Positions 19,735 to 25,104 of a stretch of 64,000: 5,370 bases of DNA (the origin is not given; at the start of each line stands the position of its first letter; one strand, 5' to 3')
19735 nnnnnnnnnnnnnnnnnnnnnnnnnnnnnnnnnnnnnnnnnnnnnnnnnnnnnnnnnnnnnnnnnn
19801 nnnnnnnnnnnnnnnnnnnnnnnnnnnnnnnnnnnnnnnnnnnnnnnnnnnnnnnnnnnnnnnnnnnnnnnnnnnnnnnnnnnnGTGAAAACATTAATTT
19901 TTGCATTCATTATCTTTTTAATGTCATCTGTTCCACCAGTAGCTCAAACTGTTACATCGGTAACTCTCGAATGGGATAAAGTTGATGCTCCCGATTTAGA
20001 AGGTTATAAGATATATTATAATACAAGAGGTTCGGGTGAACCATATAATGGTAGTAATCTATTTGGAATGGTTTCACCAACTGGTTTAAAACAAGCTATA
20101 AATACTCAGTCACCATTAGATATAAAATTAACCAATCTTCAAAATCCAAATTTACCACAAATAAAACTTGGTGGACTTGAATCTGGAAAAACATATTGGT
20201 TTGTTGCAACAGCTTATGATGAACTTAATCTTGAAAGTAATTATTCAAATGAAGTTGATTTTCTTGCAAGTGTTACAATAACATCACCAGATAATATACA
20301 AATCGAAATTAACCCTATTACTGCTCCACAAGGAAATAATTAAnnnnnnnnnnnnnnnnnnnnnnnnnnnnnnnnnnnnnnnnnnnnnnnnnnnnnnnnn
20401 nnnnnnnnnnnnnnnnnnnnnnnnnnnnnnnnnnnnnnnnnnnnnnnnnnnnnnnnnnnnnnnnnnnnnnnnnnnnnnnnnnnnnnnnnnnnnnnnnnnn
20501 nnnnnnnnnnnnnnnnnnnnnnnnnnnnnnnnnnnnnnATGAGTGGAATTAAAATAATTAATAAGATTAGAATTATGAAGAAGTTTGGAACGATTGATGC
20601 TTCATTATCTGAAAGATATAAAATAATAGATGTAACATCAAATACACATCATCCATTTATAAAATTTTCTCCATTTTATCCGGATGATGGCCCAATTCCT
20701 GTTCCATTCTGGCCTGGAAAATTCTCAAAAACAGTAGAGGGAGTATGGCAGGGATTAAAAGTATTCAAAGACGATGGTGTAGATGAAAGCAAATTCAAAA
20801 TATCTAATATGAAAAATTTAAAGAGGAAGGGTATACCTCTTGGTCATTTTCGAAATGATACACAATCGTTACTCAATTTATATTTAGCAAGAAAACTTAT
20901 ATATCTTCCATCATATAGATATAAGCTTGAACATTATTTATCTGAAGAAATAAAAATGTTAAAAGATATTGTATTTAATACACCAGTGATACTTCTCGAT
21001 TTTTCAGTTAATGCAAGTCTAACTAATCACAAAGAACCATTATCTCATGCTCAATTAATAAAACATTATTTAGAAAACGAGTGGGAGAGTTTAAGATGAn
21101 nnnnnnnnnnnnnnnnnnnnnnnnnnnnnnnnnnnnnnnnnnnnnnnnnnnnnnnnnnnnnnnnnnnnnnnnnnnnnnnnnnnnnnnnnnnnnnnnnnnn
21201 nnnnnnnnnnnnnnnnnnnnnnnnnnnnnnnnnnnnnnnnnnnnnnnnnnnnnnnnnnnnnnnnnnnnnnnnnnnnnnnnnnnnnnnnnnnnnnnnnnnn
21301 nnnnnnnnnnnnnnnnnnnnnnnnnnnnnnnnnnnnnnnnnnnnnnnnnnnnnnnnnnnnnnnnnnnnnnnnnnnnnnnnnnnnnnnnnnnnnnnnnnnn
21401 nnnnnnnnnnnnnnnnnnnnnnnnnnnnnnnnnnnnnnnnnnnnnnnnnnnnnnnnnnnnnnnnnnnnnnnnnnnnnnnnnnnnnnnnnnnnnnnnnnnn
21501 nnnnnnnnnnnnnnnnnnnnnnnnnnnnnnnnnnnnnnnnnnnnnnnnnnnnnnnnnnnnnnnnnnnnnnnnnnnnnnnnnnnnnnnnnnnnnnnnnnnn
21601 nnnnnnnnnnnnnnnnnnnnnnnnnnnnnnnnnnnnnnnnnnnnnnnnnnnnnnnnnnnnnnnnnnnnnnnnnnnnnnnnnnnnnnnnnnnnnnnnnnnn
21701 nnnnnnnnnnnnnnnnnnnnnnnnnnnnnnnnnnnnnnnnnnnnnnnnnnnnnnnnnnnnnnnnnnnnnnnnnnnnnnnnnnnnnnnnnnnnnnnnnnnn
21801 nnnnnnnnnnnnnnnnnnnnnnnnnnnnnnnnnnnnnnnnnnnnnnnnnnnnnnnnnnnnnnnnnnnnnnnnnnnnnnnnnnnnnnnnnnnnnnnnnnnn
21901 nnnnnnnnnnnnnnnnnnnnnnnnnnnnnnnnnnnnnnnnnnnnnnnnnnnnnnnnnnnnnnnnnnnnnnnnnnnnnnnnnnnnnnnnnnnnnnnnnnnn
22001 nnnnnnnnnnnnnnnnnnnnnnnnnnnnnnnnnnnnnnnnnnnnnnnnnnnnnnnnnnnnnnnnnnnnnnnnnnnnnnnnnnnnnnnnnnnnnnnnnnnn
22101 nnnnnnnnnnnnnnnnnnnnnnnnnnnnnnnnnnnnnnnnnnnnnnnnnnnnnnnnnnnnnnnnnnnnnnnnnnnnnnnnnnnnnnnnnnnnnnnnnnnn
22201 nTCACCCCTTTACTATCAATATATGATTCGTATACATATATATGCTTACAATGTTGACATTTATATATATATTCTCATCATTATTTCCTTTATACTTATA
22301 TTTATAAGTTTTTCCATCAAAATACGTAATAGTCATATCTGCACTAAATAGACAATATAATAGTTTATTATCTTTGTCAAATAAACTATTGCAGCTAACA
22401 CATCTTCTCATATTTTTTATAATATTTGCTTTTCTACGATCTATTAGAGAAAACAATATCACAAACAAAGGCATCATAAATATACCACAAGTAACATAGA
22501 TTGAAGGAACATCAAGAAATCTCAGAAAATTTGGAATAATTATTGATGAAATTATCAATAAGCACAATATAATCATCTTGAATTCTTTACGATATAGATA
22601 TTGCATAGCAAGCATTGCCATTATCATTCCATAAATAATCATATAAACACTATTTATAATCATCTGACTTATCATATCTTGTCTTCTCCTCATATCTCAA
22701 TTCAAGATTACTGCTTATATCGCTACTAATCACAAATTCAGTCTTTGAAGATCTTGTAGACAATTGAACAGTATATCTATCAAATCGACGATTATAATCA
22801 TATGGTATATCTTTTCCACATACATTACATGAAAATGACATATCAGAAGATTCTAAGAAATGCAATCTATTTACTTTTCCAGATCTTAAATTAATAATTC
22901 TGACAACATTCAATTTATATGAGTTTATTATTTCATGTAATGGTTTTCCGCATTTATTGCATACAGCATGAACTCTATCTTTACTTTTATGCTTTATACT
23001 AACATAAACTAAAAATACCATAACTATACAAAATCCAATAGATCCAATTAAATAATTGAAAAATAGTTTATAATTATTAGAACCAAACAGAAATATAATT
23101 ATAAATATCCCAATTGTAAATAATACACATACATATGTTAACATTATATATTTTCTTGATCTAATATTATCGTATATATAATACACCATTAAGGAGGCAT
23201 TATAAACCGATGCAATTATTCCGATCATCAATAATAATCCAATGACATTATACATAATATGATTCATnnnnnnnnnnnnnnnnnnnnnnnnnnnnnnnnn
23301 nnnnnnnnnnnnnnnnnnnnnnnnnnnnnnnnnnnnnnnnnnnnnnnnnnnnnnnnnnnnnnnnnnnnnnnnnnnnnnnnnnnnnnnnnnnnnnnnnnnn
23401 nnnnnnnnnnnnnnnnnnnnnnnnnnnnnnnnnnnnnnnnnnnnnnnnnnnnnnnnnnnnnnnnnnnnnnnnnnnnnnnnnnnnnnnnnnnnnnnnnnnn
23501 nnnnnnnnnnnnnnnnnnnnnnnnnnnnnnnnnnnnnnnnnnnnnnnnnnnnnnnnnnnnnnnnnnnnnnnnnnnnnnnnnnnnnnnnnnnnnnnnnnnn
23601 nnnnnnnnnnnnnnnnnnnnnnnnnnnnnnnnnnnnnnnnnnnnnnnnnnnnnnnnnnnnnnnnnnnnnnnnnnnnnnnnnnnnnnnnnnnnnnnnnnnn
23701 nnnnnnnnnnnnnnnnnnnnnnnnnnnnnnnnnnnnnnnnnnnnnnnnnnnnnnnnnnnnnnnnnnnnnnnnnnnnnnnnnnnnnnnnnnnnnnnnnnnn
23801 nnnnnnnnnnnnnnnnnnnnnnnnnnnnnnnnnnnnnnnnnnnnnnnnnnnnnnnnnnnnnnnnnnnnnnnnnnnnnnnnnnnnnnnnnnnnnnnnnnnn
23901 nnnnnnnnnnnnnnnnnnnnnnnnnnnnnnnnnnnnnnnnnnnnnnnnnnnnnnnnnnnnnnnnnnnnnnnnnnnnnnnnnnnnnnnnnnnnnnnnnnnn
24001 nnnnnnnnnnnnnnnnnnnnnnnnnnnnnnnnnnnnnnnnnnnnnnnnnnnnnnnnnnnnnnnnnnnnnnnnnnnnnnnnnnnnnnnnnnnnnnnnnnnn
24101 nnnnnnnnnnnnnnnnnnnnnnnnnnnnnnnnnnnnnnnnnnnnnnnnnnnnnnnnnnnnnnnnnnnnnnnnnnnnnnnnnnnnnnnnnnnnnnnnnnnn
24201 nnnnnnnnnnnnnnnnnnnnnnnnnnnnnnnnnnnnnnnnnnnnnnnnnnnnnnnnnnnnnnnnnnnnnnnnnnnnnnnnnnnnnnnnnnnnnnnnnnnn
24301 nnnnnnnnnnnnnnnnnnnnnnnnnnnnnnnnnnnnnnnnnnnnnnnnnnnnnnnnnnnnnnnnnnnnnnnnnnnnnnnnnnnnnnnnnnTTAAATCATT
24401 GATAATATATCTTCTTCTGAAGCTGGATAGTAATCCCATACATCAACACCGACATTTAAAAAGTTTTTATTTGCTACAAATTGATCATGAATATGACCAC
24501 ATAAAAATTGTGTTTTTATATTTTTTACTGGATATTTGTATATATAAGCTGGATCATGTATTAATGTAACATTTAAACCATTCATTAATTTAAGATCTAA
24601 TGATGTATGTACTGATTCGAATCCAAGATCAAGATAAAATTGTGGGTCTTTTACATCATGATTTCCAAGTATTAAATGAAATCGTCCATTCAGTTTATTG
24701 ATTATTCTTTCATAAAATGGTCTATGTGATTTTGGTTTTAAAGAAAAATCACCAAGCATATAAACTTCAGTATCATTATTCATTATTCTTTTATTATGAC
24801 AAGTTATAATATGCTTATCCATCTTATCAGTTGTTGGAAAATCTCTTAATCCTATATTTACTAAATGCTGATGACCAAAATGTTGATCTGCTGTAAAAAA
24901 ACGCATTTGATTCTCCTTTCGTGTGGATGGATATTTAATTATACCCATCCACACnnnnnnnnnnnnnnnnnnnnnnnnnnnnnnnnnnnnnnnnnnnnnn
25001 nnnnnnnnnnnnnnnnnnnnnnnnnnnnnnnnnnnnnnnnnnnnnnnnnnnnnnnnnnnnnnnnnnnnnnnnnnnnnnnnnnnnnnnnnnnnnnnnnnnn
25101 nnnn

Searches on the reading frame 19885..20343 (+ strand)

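Call 57: search_protein_families(library=pfam, proteins=[window:19885-20343:+], max_evalue=0.01)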
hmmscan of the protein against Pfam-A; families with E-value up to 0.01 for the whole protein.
window:19885-20343:+ (152 aa): 1 family
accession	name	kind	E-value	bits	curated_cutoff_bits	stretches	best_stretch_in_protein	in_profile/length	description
PF00041.27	fn3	-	0.0019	18.8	25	1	21-113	11-71/84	Fibronectin type III domain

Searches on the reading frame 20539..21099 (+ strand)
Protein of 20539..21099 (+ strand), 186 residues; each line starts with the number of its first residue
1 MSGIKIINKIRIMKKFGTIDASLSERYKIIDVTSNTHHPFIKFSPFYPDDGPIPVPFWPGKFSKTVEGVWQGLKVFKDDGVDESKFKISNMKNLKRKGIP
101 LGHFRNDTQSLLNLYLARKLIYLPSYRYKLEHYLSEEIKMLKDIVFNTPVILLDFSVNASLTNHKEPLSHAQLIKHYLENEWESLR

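Call 57: search_protein_families(library=pfam, proteins=[window:20539-21099:+], max_evalue=0.01)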
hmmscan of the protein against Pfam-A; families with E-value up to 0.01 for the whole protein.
window:20539-21099:+ (186 aa): 1 family
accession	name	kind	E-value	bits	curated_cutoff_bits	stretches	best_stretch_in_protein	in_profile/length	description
PF22075.2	DUF6939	-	1.1e-49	168.8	27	1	20-174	10-167/167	Family of unknown function (DUF6939)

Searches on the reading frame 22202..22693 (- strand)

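Call 58: search_protein_families(library=pfam, proteins=[window:22202-22693:-], max_evalue=0.01)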
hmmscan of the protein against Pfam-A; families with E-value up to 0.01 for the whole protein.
window:22202-22693:- (163 aa): 1 family
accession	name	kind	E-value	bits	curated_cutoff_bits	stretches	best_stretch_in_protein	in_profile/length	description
PF20968.2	MASE8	-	0.01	16.5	26.2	0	16-100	19-103/154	MASE8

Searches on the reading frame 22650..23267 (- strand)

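Call 58: search_protein_families(library=pfam, proteins=[window:22650-23267:-], max_evalue=0.01)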
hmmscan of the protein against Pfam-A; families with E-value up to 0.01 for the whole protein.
window:22650-23267:- (205 aa): 4 families
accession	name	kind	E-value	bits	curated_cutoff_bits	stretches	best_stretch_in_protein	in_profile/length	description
PF18508.7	zf_C2H2_13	-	0.00076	19.5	26.5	0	102-110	19-27/42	Zinc finger domain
PF03107.22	C1_2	-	0.0011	19.7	26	0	137-158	9-34/48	C1 domain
PF09843.14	DUF2070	-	0.0059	15.4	30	1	8-96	99-182/561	Predicted membrane protein (DUF2070)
PF02892.21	zf-BED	-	0.0083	16.6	20.6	0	136-156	6-28/44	BED zinc finger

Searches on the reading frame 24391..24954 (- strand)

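Call 58: search_protein_families(library=pfam, proteins=[window:24391-24954:-], max_evalue=0.01)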
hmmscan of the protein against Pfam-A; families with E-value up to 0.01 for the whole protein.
window:24391-24954:- (187 aa): 2 families
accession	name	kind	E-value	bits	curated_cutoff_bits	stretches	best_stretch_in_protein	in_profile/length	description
PF12850.12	Metallophos_2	-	8.5e-05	23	27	1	62-168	28-132/154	Calcineurin-like phosphoesterase superfamily domain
PF00149.33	Metallophos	-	0.0091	16.9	21.5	0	64-159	32-117/191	Calcineurin-like phosphoesterase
